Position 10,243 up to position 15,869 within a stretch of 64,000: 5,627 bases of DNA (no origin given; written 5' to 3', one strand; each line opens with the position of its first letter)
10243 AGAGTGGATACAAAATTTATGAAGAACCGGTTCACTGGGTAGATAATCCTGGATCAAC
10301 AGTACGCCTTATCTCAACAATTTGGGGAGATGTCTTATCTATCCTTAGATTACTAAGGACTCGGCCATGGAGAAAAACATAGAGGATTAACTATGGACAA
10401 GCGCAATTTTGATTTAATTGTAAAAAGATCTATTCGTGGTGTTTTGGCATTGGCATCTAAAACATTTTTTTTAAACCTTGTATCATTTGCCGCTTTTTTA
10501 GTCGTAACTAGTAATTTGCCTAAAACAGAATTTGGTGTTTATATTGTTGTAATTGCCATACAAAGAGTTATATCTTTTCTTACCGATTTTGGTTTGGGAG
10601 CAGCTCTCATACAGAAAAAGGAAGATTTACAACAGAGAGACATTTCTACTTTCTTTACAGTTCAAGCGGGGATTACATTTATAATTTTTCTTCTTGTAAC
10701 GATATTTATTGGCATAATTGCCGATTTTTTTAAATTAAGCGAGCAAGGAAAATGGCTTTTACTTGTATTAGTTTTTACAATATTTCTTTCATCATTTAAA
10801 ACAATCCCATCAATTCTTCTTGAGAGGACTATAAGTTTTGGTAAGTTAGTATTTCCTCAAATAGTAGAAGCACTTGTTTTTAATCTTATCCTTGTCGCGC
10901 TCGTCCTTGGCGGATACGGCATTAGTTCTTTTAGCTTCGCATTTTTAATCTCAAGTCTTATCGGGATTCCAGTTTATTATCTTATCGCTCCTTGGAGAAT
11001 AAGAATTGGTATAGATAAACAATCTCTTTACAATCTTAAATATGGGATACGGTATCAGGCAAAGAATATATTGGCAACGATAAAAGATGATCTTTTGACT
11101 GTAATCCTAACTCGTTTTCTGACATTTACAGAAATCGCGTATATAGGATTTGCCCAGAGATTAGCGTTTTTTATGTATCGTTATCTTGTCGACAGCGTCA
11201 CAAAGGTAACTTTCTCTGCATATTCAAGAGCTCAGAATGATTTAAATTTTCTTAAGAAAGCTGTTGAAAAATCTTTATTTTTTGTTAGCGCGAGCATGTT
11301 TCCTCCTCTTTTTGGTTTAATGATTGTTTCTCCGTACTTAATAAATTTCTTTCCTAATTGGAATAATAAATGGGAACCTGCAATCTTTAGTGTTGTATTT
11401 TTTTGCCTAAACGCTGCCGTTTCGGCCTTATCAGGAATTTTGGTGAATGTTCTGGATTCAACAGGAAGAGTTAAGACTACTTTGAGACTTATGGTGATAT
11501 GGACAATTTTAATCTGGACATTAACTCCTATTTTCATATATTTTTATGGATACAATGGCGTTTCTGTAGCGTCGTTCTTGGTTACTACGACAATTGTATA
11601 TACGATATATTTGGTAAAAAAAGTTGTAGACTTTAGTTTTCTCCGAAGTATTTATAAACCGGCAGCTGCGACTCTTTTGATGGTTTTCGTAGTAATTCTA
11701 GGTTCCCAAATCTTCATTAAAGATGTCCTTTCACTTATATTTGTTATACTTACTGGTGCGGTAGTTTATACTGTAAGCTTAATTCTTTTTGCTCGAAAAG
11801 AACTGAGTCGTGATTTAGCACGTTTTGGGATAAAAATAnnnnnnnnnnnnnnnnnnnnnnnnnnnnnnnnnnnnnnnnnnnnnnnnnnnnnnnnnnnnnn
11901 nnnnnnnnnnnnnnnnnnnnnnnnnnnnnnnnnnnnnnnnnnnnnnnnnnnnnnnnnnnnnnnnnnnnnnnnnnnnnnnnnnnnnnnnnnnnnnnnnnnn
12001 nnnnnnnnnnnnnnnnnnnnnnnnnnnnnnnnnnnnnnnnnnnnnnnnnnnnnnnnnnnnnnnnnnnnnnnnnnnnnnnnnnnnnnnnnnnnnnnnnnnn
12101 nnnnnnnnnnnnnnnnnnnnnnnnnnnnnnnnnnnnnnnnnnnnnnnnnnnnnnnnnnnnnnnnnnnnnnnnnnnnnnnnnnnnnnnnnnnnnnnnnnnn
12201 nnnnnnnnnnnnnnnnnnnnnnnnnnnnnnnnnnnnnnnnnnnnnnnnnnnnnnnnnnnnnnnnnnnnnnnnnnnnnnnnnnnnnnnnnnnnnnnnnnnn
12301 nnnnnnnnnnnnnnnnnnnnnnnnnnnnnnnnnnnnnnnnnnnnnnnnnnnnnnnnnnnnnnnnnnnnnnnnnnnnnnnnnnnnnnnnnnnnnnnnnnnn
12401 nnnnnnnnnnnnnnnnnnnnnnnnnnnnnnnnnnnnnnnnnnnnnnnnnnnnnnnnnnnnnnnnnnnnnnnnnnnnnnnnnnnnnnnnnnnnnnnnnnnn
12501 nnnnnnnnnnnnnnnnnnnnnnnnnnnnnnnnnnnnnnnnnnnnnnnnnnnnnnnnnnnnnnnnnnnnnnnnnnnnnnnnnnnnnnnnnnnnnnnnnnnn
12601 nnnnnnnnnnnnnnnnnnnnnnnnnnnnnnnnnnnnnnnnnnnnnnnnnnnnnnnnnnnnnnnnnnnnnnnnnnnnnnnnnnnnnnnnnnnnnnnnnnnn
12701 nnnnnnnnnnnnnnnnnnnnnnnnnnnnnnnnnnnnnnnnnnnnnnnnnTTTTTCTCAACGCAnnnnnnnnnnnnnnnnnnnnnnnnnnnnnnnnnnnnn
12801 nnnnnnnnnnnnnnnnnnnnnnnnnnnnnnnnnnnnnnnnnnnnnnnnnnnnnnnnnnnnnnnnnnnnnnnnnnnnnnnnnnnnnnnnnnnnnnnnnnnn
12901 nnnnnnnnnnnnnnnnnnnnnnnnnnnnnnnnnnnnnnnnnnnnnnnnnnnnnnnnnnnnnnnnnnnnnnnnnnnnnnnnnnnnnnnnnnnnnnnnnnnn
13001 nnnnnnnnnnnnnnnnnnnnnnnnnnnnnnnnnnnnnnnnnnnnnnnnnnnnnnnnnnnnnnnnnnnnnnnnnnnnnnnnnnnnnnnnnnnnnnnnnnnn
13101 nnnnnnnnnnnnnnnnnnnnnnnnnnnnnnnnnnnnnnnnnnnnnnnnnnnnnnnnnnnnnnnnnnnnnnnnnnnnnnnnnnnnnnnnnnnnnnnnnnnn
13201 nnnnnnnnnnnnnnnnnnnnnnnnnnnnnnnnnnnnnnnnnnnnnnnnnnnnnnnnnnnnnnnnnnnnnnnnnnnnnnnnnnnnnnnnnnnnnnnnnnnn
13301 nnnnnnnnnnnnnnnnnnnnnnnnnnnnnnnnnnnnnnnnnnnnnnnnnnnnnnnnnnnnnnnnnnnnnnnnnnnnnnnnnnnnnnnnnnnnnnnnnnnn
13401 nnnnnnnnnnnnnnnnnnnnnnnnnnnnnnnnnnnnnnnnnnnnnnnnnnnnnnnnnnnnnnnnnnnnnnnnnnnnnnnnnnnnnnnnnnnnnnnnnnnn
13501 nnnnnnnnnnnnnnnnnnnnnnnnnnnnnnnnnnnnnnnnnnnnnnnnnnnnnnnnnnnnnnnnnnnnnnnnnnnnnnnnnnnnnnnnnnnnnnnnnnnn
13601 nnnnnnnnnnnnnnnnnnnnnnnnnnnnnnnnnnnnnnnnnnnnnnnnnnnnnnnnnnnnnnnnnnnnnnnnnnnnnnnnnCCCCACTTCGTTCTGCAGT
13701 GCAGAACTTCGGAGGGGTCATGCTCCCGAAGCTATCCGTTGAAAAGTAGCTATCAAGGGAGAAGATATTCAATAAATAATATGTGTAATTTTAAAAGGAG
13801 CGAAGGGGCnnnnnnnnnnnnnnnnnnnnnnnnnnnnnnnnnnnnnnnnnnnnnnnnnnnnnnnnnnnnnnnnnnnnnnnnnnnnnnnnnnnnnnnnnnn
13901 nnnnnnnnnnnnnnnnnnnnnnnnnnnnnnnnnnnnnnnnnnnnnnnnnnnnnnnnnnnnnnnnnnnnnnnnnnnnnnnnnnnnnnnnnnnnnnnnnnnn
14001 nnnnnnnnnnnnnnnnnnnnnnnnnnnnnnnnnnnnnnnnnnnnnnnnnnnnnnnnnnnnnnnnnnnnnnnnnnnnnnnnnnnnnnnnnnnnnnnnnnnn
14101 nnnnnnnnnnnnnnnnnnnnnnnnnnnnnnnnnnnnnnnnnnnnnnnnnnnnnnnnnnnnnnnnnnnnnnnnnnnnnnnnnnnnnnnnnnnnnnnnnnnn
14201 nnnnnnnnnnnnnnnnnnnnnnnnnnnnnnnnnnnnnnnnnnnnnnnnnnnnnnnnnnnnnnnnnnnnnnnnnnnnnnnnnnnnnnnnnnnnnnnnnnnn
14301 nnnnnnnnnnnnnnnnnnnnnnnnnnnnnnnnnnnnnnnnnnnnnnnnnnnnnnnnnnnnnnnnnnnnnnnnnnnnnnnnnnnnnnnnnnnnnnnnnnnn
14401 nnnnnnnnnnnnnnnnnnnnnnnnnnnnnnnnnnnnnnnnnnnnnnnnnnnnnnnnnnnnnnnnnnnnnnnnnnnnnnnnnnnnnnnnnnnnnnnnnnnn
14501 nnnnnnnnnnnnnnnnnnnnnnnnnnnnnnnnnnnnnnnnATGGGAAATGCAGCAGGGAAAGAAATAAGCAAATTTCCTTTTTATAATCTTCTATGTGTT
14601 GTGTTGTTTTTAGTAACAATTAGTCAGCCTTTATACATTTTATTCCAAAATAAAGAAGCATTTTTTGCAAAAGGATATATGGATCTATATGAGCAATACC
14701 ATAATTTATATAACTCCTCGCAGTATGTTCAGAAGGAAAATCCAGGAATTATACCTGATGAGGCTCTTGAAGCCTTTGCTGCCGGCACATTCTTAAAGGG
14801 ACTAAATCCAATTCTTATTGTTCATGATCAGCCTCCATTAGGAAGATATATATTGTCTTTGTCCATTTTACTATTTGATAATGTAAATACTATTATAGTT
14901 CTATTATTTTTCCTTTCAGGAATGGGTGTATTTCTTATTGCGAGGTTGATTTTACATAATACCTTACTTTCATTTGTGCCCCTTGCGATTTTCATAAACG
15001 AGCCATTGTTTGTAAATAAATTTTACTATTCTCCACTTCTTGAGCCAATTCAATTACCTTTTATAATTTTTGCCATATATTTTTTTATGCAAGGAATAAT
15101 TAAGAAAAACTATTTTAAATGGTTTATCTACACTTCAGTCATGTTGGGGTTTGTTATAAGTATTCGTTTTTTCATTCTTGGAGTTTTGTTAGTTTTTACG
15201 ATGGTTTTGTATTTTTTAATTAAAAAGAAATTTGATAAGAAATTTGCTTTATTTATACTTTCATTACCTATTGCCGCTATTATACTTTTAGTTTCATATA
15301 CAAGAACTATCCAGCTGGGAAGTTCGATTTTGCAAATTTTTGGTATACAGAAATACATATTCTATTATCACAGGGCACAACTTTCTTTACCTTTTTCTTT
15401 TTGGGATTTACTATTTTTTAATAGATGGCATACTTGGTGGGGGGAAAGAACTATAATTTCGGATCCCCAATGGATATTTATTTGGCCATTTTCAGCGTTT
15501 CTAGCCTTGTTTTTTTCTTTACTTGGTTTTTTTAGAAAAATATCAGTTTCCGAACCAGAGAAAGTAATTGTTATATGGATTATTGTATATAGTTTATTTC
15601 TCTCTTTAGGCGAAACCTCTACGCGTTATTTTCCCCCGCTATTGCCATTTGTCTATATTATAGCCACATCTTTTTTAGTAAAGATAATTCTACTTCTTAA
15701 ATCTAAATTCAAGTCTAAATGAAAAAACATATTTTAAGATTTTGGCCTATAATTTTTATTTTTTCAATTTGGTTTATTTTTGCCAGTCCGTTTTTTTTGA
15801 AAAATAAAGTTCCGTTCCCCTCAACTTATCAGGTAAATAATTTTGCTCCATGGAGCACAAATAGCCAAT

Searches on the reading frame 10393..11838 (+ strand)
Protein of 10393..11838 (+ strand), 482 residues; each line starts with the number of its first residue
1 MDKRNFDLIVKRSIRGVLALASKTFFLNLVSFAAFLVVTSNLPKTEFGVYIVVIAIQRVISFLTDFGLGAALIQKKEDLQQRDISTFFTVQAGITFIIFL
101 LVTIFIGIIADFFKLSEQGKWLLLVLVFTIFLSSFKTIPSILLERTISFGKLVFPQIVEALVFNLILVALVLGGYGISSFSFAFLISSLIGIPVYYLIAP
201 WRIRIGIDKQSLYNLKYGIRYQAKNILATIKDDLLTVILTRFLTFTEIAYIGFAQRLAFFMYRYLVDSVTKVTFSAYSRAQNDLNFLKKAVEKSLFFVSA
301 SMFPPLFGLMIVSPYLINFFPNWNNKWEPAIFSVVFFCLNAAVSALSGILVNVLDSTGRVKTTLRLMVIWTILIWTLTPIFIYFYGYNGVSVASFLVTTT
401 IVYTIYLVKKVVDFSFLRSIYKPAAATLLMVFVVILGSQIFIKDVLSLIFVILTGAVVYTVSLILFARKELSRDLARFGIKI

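Call 28: search_protein_families(library=pfam, proteins=[window:10393-11838:+], max_evalue=0.001)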
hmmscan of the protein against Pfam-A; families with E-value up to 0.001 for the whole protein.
window:10393-11838:+ (482 aa): 2 families
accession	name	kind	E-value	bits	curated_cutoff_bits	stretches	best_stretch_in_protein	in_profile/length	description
PF13440.11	Polysacc_synt_3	-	1.1e-43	150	23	1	43-329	7-290/293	Polysaccharide biosynthesis protein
PF01943.22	Polysacc_synt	-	1.9e-14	54.2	28.2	1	14-276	2-269/274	Polysaccharide biosynthesis protein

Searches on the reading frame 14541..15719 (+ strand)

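Call 47: search_protein_families(library=pfam, proteins=[window:14541-15719:+], max_evalue=0.001)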
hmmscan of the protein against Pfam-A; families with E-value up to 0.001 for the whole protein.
window:14541-15719:+ (393 aa): 1 family
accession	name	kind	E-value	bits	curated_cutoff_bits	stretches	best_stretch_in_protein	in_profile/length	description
PF13231.12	PMT_2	-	5e-09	37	26.1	1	96-251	1-153/160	Dolichyl-phosphate-mannose-protein mannosyltransferase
